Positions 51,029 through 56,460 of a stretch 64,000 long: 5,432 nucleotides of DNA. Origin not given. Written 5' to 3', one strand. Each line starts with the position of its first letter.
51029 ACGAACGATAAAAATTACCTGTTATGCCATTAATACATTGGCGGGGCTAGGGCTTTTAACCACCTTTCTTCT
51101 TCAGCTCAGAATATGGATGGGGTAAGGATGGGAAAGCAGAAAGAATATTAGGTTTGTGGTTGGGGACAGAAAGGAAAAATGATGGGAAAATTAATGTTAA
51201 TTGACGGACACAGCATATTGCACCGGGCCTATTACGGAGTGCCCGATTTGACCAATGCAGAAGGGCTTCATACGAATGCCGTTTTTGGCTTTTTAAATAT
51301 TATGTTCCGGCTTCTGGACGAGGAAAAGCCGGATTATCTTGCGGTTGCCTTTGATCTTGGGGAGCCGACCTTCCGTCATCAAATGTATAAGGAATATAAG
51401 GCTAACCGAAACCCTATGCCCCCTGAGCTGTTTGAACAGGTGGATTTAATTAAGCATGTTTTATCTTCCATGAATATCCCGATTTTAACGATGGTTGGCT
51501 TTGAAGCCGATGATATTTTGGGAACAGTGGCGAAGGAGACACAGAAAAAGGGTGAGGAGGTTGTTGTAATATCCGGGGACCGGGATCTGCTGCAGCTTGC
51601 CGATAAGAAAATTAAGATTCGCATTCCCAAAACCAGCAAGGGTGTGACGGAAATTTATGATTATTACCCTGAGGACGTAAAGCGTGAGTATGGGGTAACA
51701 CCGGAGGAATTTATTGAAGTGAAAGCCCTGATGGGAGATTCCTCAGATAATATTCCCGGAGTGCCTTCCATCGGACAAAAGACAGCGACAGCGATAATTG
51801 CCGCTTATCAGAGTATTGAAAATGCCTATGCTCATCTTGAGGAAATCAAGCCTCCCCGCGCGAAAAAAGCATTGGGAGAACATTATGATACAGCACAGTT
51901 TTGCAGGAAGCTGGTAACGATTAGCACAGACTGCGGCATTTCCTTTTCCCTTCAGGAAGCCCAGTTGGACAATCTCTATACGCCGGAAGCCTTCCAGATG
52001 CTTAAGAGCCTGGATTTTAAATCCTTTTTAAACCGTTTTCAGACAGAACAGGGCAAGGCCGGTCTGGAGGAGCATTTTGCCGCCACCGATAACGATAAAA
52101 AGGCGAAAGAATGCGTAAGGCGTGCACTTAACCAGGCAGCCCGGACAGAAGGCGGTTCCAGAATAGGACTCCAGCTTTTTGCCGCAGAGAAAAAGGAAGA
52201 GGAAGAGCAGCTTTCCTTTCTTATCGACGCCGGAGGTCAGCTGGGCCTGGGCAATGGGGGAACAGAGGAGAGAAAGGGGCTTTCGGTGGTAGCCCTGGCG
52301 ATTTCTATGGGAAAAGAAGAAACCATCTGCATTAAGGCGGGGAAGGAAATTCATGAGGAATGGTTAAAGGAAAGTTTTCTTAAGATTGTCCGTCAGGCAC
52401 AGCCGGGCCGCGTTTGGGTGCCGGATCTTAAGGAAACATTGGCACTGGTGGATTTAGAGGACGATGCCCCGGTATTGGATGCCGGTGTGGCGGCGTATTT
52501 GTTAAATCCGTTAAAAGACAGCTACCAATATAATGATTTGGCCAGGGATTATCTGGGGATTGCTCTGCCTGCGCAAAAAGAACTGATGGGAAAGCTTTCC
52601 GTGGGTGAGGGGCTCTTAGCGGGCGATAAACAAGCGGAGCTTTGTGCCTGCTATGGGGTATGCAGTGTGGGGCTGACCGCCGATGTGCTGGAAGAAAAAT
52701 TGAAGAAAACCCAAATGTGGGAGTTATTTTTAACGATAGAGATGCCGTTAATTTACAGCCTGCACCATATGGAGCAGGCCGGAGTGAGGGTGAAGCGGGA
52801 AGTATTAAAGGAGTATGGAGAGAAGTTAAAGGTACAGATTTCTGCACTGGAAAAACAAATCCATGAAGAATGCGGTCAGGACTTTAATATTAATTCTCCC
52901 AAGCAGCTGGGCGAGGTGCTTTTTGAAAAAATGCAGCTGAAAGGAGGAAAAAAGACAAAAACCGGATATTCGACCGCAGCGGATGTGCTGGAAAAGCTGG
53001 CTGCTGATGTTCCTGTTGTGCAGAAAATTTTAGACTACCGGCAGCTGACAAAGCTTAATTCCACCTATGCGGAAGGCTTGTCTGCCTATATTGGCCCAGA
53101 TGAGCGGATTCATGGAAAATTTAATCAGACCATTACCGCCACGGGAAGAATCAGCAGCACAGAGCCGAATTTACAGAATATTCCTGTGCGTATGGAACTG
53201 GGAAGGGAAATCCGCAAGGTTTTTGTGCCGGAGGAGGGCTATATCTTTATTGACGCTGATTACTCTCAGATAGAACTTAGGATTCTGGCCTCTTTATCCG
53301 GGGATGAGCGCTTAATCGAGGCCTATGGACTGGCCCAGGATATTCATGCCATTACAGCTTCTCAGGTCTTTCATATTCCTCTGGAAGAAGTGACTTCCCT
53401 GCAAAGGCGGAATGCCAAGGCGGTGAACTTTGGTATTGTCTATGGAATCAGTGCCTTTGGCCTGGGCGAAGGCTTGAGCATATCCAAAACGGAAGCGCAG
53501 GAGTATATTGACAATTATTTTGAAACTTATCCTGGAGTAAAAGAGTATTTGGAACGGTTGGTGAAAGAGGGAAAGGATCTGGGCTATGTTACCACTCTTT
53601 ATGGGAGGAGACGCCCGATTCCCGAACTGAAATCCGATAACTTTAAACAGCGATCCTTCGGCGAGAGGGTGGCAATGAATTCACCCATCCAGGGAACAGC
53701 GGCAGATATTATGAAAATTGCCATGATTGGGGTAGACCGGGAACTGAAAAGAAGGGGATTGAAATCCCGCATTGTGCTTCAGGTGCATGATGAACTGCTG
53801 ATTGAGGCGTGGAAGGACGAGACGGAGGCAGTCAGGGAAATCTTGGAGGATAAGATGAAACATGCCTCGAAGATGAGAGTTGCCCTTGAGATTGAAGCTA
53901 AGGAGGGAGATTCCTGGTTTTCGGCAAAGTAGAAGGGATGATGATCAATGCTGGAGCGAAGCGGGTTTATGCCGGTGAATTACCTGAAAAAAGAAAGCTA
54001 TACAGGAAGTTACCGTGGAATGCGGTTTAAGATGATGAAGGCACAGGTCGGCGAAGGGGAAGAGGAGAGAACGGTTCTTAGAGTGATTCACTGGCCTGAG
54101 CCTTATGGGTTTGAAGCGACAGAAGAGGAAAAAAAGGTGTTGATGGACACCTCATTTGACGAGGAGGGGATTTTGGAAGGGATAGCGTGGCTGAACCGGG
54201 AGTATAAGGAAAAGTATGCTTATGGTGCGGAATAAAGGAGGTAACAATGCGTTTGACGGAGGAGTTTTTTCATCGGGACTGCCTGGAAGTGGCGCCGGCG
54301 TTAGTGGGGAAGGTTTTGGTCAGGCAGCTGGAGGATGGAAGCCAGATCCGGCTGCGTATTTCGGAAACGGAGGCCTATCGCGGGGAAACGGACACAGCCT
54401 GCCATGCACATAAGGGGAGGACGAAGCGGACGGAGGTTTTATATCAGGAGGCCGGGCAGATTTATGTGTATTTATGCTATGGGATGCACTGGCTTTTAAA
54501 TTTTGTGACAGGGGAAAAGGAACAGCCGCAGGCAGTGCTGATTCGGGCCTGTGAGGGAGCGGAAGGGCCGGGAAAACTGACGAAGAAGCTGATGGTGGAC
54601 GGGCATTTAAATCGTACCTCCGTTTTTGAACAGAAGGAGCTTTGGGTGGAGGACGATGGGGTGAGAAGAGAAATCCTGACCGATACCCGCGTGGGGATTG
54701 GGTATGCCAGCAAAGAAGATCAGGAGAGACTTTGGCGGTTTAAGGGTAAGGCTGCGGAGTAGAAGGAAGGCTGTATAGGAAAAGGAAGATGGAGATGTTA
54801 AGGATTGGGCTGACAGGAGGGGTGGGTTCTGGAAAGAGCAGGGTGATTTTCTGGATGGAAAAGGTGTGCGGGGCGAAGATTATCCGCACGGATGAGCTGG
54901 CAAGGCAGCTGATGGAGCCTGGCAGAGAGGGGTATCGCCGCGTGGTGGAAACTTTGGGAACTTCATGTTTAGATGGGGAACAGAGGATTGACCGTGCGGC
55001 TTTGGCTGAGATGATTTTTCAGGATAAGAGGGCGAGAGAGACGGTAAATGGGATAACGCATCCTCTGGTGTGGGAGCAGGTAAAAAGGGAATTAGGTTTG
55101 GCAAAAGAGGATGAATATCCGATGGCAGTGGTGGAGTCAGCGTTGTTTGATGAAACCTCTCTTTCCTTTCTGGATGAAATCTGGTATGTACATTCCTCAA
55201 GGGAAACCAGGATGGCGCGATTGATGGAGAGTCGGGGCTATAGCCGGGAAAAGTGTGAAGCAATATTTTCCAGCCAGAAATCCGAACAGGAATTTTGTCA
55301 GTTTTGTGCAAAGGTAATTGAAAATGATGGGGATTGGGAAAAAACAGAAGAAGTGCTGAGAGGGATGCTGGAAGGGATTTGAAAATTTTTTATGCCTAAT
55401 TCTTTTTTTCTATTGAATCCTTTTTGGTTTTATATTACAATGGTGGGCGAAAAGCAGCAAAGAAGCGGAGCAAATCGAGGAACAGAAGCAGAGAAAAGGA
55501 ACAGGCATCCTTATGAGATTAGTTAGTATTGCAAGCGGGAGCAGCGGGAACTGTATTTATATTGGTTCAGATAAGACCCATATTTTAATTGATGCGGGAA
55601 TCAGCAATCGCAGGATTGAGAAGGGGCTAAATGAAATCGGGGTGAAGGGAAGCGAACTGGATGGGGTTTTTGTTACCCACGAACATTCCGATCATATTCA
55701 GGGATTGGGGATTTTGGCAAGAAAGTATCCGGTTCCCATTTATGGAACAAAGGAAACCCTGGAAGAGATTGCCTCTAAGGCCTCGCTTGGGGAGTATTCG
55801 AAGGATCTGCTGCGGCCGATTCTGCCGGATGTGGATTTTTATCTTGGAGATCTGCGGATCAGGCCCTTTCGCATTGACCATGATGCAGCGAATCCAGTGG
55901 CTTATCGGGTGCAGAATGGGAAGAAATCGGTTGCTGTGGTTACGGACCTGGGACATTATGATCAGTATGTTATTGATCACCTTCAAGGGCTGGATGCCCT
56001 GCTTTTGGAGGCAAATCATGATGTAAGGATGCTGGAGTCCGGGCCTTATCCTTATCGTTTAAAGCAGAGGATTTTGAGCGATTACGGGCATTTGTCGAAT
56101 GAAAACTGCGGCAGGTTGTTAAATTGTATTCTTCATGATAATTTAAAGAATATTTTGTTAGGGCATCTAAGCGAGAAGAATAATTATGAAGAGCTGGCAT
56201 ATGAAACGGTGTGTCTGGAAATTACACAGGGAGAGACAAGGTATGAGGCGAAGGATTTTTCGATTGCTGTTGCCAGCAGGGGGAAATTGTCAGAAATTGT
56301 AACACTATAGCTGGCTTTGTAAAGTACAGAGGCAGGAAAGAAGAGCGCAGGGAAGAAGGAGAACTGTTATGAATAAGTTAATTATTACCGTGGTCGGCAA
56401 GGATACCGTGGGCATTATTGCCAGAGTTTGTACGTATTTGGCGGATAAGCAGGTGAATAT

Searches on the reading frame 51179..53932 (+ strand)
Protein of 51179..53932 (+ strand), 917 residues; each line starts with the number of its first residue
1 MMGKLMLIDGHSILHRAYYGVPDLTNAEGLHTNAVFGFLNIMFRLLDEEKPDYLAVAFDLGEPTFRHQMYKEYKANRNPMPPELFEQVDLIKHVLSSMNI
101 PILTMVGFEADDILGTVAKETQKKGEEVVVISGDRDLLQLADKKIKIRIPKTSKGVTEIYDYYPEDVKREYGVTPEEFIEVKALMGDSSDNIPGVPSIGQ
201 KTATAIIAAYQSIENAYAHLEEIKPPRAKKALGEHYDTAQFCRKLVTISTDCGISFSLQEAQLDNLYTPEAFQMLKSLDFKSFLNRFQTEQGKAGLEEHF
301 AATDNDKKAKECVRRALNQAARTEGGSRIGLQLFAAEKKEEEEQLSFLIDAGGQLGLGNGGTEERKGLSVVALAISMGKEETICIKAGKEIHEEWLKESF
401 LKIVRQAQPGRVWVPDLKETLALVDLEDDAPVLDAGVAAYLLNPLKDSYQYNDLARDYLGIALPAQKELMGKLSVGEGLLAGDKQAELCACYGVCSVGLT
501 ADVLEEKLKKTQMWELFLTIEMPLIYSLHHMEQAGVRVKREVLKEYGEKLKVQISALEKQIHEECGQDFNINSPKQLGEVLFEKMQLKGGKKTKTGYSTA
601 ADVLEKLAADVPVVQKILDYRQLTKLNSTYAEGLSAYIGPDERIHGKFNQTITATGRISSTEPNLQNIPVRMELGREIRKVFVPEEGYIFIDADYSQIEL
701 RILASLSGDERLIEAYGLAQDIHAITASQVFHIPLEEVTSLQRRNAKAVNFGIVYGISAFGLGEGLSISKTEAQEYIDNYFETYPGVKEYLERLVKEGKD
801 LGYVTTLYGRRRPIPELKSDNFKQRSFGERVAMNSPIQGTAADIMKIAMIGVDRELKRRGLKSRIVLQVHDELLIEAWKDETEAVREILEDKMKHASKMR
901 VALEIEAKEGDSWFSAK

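Call 8: search_protein_families(library=pfam, proteins=[window:51179-53932:+], max_evalue=0.00001)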
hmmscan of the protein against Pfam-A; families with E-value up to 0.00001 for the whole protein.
window:51179-53932:+ (917 aa): 3 families
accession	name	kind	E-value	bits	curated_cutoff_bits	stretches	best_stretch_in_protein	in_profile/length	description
PF00476.26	DNA_pol_A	-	8.4e-162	538.9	34.3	1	541-914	2-380/381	DNA polymerase family A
PF02739.22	5_3_exonuc_N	-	6.1e-59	198.8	34.3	1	4-172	1-164/164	5'-3' exonuclease, N-terminal resolvase-like domain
PF01367.25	5_3_exonuc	-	8.9e-31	106.7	40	1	173-265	1-93/97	5'-3' exonuclease, C-terminal SAM fold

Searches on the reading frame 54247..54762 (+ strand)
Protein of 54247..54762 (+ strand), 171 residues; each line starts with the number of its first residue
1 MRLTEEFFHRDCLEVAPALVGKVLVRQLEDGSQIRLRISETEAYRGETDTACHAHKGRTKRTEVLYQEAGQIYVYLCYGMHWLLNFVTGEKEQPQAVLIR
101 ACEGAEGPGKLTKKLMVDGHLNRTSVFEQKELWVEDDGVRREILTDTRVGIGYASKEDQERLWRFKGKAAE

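Call 8: search_protein_families(library=pfam, proteins=[window:54247-54762:+], max_evalue=0.00001)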
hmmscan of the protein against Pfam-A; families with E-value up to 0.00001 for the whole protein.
window:54247-54762:+ (171 aa): 1 family
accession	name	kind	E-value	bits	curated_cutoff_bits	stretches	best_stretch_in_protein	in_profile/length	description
PF02245.21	Pur_DNA_glyco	-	9e-51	172.2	27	2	6-103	1-95/181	Methylpurine-DNA glycosylase (MPG)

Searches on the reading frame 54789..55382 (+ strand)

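Call 8: search_protein_families(library=pfam, proteins=[window:54789-55382:+], max_evalue=0.00001)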
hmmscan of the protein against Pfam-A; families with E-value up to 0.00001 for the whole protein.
window:54789-55382:+ (197 aa): 1 family
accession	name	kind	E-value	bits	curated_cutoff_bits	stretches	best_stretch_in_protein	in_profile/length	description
PF01121.26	CoaE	-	7.9e-39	133.6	27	1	6-182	3-177/180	Dephospho-CoA kinase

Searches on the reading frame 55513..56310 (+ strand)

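Call 8: search_protein_families(library=pfam, proteins=[window:55513-56310:+], max_evalue=0.00001)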
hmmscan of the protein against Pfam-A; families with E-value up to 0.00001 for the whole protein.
window:55513-56310:+ (265 aa): 2 families
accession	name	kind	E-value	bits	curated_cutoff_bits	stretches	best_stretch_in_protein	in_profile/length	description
PF12706.13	Lactamase_B_2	-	7.4e-22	78.4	27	1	22-204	1-188/200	Beta-lactamase superfamily domain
PF00753.33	Lactamase_B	-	6.2e-18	65.9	22.7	1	10-148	4-152/196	Metallo-beta-lactamase superfamily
